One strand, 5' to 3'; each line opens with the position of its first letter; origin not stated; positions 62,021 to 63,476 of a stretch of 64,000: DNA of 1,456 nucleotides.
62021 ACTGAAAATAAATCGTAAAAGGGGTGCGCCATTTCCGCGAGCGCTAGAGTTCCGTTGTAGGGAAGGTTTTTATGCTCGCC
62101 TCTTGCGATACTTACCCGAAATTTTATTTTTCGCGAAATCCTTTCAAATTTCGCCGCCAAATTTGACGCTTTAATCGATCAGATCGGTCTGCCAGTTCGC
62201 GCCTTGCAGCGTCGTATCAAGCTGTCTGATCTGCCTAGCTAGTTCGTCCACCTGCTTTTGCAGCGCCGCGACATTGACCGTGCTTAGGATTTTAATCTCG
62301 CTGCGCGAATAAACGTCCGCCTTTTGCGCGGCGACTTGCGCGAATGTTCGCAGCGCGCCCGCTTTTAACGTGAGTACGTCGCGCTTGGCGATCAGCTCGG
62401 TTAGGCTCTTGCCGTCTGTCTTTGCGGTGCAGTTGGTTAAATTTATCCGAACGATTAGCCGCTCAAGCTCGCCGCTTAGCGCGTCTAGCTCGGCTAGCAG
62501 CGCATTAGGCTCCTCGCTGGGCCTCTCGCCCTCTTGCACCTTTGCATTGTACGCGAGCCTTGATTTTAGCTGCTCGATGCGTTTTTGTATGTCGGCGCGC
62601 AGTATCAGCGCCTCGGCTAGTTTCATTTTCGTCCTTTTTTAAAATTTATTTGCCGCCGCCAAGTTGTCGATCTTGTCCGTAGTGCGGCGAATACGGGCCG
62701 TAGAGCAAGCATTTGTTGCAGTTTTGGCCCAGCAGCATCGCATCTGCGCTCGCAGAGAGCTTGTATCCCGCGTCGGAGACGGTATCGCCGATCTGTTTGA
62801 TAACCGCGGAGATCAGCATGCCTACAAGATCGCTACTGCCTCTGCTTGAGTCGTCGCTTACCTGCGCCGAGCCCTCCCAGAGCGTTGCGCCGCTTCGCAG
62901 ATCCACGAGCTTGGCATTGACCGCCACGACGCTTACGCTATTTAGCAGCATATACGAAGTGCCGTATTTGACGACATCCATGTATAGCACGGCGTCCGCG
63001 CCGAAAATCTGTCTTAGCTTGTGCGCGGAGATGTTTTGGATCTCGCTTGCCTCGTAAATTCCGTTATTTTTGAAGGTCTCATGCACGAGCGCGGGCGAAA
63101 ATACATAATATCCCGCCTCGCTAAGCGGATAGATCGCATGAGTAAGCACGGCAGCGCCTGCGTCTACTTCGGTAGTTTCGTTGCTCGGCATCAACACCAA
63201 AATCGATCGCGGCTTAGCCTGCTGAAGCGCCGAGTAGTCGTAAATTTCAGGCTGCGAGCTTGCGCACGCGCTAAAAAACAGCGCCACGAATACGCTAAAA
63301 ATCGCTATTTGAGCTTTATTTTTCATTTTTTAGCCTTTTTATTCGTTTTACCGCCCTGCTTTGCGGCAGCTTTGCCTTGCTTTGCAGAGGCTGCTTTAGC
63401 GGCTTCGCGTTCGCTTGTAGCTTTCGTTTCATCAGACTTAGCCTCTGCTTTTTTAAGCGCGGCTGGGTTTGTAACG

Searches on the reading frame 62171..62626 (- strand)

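Call 60: search_protein_families(library=ncbifam, proteins=[window:62171-62626:-], max_evalue=0.001)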
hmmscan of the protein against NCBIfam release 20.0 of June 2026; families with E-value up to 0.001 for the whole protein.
window:62171-62626:- (151 aa): 1 family
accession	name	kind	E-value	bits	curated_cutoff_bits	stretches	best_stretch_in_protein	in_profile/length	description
NF038048.1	DIP1984_fam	subfamily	2.5e-57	193.2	70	1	2-149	1-149/149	DIP1984 family protein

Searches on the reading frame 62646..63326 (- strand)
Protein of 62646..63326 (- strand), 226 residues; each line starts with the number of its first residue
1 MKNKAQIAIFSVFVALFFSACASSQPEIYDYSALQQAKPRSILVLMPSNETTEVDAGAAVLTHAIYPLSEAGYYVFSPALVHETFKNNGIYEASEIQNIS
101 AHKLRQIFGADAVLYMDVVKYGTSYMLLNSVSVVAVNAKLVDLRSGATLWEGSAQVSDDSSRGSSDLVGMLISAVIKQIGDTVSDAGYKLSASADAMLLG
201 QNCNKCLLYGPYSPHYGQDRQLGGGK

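Call 60: search_protein_families(library=ncbifam, proteins=[window:62646-63326:-], max_evalue=0.001)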
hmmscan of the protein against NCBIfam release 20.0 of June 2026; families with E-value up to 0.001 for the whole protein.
window:62646-63326:- (226 aa): 1 family
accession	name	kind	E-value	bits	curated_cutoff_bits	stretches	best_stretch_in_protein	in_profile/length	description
TIGR02722.1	lp_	equivalog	0.00047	20.2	110.55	0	94-157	126-188/189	penicillin-binding protein activator LpoB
